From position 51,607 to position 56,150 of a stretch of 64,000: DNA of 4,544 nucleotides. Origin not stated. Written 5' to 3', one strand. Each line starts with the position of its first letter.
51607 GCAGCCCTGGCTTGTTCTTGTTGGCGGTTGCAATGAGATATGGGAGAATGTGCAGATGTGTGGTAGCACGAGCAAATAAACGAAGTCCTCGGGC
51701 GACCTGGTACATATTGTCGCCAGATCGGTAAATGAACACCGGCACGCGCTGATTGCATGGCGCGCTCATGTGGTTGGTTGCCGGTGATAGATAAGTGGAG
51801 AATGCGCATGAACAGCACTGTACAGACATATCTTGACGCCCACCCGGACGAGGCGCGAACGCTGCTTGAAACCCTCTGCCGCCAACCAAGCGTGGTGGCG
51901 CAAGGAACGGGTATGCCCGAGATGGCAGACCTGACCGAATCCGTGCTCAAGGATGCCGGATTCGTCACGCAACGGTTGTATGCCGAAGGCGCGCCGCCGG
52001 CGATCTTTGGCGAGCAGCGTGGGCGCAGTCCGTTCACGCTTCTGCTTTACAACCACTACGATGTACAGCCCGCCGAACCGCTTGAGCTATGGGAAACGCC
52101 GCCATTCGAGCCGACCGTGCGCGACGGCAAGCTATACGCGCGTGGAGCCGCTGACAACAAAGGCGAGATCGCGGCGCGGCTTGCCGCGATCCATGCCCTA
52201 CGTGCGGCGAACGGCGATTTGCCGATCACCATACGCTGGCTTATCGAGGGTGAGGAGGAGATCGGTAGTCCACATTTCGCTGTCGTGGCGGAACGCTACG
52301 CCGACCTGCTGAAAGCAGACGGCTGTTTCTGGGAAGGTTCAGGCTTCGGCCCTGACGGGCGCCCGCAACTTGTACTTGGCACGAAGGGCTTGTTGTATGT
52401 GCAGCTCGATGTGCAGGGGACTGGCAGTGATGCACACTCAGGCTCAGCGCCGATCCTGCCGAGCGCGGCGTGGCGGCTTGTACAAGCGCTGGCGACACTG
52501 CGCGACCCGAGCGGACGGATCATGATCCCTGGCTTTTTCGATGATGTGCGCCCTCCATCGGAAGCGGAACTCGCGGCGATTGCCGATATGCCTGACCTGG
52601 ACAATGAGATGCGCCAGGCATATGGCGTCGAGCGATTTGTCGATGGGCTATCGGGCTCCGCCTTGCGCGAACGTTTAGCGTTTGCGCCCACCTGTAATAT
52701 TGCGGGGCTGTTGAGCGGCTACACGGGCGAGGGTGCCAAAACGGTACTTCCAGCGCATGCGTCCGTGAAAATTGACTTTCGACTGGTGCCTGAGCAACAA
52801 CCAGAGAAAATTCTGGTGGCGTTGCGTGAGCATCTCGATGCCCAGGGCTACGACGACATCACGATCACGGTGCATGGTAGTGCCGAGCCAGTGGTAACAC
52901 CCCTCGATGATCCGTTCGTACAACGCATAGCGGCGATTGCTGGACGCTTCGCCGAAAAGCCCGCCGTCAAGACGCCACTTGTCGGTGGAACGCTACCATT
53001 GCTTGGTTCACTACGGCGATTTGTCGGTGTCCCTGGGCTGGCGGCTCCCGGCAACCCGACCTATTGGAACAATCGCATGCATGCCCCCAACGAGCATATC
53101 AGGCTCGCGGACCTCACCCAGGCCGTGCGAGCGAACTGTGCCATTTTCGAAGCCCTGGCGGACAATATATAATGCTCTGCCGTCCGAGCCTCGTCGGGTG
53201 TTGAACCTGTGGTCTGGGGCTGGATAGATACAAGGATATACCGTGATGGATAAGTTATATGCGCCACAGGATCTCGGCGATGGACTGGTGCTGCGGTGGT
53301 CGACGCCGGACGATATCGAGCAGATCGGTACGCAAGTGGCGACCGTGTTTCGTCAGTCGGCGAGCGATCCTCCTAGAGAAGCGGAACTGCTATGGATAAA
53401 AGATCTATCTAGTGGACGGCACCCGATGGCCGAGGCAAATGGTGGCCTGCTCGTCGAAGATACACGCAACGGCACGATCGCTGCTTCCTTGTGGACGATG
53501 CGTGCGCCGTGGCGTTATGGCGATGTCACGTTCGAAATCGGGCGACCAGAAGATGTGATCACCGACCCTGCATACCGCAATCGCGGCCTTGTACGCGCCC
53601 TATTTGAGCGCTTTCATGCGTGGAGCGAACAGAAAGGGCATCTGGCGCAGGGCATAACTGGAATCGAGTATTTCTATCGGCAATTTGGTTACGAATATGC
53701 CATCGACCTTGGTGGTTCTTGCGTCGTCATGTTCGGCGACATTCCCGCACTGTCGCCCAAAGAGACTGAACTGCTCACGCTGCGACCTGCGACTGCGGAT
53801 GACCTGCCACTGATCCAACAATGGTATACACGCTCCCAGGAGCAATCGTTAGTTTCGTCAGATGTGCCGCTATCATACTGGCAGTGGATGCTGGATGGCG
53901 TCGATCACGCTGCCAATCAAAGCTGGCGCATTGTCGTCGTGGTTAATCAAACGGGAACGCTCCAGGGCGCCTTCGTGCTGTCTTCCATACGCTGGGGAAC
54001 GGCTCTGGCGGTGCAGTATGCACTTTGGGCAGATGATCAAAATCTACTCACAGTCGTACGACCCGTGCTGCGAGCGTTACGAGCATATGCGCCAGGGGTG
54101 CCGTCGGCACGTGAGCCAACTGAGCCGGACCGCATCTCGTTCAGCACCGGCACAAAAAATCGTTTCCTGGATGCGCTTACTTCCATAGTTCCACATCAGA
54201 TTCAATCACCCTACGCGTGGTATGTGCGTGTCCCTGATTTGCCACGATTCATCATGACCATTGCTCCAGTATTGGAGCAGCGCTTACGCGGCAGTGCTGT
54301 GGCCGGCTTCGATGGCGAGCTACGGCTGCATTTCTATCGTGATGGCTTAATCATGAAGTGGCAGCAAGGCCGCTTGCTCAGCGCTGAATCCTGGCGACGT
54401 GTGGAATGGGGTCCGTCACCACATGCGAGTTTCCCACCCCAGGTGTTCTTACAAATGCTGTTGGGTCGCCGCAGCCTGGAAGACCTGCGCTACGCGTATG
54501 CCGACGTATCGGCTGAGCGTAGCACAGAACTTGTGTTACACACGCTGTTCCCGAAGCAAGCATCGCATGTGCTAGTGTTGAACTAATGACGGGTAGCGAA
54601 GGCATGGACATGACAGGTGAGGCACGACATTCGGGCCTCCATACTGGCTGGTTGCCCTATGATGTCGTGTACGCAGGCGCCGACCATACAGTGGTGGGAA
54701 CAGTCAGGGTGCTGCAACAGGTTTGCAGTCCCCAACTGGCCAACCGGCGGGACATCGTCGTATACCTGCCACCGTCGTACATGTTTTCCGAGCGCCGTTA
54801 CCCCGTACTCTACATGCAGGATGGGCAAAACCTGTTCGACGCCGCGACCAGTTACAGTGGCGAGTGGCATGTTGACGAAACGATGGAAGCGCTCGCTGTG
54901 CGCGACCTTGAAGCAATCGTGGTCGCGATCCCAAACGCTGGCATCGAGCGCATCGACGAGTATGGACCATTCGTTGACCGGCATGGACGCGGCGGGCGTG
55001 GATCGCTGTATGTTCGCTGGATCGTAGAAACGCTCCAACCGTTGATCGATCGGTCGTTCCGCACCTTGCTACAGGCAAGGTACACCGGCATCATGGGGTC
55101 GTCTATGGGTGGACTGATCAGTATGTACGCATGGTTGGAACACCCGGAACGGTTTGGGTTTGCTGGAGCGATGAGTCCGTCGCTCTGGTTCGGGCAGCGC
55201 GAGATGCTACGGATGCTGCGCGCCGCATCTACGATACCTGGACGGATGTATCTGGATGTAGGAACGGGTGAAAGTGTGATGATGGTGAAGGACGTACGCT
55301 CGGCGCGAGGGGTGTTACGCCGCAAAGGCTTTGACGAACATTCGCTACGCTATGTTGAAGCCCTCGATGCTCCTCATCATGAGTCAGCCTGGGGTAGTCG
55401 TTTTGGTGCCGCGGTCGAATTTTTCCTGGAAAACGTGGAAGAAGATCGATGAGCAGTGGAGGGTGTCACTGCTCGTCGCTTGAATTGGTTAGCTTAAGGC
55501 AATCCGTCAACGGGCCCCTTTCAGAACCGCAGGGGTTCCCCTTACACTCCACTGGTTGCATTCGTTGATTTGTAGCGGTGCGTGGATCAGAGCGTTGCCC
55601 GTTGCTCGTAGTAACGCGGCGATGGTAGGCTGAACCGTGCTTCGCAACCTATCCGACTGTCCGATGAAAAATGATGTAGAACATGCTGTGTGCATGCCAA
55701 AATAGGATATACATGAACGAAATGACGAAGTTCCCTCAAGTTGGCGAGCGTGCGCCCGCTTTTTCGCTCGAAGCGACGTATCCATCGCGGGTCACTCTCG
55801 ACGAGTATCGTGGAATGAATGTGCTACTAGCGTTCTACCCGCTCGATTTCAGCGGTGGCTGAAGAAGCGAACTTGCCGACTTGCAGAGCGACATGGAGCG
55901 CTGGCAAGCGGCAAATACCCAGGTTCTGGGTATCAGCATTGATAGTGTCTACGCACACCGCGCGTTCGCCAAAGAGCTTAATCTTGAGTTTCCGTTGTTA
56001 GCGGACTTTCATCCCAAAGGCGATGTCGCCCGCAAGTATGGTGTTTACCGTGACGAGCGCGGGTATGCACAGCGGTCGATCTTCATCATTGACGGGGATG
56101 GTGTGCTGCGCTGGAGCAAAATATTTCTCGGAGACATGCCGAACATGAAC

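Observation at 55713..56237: Peroxiredoxin with TGA exactly at the peroxidatic cysteine plus a SECIS-like hairpin: candidate selenoprotein split by ORF callers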

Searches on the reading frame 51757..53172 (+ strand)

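Call 26: search_protein_families(library=pfam, proteins=[window:51757-53172:+])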
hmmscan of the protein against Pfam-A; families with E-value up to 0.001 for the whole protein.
window:51757-53172:+ (471 aa): 2 families
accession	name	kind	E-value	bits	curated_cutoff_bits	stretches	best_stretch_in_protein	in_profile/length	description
PF01546.33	Peptidase_M20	-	6.1e-30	105.1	24.6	1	96-463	1-203/206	Peptidase family M20/M25/M40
PF07687.19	M20_dimer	-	2.5e-13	50.3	21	1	208-365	2-104/107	Peptidase dimerisation domain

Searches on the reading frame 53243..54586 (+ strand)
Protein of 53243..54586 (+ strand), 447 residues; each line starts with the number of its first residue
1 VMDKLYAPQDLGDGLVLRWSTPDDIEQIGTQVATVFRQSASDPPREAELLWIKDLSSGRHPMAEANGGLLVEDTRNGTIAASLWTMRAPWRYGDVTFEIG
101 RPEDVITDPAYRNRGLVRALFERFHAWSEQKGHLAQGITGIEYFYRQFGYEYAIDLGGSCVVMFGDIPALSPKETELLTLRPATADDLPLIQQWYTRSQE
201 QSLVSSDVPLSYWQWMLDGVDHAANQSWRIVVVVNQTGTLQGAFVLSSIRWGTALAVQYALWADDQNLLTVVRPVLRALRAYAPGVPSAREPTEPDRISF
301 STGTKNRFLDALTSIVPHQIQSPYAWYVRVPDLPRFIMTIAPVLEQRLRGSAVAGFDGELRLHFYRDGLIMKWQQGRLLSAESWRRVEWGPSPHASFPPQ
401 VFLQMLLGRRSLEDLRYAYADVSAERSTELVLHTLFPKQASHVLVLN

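Call 26: search_protein_families(library=pfam, proteins=[window:53243-54586:+])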
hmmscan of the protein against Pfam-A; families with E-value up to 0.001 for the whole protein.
window:53243-54586:+ (447 aa): 3 families
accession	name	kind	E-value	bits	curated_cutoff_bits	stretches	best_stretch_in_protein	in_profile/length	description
PF13527.13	Acetyltransf_9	-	3.5e-12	46.9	25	1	19-153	4-127/127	Acetyltransferase (GNAT) domain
PF13508.13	Acetyltransf_7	-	1.1e-05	26.1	27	1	93-151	28-83/84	Acetyltransferase (GNAT) domain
PF13302.13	Acetyltransf_3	-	0.00013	23.1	25.4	0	178-283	2-108/138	Acetyltransferase (GNAT) domain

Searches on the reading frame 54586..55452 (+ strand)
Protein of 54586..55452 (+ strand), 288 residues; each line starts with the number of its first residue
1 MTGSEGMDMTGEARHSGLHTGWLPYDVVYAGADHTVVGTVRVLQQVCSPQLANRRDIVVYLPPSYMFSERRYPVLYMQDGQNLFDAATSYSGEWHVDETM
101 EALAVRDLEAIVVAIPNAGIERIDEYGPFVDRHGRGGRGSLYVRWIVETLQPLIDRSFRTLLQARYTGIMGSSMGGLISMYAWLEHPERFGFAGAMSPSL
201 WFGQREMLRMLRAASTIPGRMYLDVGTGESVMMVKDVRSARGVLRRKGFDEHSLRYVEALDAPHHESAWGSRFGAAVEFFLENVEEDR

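Call 26: search_protein_families(library=pfam, proteins=[window:54586-55452:+])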
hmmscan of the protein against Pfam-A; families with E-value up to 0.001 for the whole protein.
window:54586-55452:+ (288 aa): 1 family
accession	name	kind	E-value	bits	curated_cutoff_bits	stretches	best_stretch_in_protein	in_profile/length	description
PF00756.26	Esterase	-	1.2e-31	110.8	22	1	48-278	1-249/251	Putative esterase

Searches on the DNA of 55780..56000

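Call 37: search_rna_families(source=window, start=55780, end=56000, threshold=evalue, max_evalue=10, show_alignments=2)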
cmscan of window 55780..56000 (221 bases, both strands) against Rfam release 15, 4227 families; matches with E-value up to 10: 1.
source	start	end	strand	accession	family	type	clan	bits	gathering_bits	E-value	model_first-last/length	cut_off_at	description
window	55852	55911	+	RF01276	sR53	Gene; snRNA; snoRNA; CD-box;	-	10.9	49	2.4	1-60/60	no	Small nucleolar RNA sR53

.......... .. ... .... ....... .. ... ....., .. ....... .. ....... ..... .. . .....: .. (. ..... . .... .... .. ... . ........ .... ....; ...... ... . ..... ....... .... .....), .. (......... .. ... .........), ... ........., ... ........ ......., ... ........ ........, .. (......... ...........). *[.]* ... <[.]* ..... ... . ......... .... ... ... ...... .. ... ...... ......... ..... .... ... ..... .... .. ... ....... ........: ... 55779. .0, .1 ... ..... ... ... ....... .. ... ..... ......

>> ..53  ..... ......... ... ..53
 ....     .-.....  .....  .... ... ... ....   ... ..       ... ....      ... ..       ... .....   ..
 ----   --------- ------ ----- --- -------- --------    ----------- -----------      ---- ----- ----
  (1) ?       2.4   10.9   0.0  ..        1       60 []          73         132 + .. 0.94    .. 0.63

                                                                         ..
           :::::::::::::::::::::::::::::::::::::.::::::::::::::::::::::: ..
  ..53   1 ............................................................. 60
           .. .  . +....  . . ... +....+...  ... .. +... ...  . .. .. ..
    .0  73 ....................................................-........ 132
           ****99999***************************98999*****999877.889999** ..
